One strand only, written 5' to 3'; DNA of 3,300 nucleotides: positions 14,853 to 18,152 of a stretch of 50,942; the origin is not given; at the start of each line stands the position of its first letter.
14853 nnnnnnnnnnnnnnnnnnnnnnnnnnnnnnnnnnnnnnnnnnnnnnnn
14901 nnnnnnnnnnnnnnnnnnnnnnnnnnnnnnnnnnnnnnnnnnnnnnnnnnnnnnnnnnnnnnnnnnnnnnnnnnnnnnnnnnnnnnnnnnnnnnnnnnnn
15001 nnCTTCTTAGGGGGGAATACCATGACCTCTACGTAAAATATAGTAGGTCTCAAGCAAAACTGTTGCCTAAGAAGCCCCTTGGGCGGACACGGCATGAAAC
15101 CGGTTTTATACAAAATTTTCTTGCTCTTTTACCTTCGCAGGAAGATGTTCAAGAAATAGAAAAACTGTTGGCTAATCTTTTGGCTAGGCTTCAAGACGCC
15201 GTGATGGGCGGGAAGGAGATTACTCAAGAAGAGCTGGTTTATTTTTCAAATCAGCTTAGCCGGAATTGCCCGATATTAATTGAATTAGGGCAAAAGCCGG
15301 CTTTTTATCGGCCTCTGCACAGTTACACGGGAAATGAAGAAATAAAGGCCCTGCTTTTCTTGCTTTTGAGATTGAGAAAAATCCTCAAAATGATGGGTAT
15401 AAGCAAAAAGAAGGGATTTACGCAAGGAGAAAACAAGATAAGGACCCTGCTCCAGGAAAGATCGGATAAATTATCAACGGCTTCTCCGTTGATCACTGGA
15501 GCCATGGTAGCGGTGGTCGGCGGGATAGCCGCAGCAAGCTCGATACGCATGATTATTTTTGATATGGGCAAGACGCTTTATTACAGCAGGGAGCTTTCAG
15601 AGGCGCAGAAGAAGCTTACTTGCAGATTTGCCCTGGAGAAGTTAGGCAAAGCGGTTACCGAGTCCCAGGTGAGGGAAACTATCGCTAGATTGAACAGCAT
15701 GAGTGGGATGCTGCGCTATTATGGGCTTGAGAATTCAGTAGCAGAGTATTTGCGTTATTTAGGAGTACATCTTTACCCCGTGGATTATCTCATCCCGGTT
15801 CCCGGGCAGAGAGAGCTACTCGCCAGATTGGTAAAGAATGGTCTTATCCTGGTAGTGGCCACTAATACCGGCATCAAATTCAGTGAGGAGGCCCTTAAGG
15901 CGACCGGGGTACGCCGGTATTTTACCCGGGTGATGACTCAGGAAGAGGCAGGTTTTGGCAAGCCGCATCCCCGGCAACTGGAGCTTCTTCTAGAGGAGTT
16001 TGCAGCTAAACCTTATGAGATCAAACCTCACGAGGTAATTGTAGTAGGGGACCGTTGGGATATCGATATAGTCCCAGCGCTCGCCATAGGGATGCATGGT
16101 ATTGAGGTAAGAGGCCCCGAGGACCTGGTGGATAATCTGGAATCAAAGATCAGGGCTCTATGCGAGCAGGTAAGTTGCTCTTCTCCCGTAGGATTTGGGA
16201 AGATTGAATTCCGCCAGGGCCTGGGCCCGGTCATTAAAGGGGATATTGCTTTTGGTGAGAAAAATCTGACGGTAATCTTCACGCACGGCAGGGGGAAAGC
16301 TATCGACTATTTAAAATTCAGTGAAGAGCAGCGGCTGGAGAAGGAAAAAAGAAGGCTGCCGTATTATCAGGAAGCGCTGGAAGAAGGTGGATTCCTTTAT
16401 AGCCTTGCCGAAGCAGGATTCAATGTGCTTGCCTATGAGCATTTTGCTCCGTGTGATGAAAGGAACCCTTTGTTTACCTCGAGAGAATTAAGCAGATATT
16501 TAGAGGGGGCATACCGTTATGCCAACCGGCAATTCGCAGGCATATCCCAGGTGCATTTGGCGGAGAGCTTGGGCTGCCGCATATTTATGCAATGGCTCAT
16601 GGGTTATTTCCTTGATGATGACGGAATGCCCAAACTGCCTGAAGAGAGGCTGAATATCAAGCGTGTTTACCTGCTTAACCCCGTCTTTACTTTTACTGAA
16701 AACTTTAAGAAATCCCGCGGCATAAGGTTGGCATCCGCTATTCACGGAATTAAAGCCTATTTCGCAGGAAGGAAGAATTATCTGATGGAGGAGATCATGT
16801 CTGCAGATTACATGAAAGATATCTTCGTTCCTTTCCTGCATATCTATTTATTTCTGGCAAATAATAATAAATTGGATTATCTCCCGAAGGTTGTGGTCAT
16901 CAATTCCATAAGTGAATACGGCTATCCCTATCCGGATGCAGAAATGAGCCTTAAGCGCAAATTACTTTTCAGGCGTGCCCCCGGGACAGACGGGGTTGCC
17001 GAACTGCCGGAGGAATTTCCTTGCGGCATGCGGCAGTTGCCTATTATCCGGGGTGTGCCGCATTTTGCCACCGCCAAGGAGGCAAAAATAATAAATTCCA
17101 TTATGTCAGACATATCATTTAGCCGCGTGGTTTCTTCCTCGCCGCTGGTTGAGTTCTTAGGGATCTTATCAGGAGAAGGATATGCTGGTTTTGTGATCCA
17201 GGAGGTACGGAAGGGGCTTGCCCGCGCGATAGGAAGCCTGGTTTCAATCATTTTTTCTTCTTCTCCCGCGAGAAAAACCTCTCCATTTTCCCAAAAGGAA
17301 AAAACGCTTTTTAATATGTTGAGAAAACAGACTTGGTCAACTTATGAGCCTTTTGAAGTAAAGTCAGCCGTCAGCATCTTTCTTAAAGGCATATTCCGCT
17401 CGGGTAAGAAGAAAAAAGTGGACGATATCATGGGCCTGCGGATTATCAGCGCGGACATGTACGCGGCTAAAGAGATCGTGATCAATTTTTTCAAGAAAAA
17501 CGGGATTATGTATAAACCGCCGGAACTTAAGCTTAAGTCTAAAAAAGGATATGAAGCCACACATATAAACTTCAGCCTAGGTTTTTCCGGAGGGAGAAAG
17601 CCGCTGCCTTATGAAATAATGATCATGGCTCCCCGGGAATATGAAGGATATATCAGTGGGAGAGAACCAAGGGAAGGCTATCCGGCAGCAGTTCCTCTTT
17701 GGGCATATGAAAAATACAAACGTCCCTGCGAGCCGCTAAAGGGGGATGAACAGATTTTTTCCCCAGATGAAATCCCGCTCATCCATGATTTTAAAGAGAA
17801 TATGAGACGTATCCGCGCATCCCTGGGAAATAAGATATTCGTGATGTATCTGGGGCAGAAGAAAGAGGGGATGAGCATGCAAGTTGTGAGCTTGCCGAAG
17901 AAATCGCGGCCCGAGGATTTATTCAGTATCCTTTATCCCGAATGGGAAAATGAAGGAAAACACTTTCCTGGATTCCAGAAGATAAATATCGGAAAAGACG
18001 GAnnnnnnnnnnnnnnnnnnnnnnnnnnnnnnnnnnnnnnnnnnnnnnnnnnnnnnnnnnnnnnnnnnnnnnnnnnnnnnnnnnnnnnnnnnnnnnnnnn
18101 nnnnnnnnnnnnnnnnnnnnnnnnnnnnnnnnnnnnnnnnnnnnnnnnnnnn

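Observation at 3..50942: One uninterrupted ORF fills the entire 50.9-kb window (at least 16,980 codons, open at both ends)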

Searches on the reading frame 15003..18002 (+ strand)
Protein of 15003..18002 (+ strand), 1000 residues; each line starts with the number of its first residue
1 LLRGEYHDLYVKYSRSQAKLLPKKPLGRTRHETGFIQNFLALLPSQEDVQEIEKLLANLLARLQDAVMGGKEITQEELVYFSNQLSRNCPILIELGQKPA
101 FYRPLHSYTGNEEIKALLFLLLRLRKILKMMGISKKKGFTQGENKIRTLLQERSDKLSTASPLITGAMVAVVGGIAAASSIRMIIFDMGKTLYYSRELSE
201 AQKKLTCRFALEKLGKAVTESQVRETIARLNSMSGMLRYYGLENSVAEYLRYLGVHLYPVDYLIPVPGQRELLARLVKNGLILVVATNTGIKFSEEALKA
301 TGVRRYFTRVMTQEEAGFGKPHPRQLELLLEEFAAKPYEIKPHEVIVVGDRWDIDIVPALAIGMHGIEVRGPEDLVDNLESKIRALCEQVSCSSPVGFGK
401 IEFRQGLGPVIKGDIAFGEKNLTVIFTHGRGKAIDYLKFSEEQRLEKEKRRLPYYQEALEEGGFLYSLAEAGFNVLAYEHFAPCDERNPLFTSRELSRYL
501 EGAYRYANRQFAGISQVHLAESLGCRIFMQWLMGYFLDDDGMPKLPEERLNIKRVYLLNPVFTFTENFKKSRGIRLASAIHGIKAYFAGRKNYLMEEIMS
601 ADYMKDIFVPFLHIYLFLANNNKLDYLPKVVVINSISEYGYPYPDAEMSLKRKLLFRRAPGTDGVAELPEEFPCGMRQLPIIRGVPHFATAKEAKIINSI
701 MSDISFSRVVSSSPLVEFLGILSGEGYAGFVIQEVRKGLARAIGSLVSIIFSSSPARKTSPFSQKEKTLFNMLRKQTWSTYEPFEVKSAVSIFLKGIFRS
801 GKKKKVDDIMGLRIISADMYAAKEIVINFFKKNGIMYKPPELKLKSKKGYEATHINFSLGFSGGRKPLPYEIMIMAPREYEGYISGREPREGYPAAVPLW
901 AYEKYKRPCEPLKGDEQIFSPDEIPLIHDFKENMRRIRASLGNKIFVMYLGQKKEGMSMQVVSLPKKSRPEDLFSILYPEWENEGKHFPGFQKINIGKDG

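Call 19: search_protein_families(library=pfam, proteins=[window:15003-18002:+], max_evalue=0.05)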
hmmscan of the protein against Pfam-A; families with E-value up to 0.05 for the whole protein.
window:15003-18002:+ (1000 aa): 5 families
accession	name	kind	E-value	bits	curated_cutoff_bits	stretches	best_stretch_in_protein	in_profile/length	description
PF00702.32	Hydrolase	-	8.4e-17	62.6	26.4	1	181-363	1-191/191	haloacid dehalogenase-like hydrolase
PF13419.12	HAD_2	-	3.6e-16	60.2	23.8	1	184-367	1-176/178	Haloacid dehalogenase-like hydrolase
PF13242.12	Hydrolase_like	-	1.2e-07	32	22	1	318-371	2-50/75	HAD-hyrolase-like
PF04607.23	RelA_SpoT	-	0.0022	18.7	27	1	786-873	3-88/113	Region found in RelA / SpoT proteins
PF09419.16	PGP_phosphatase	-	0.0057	16.7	20.4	1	283-369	81-163/168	Mitochondrial PGP phosphatase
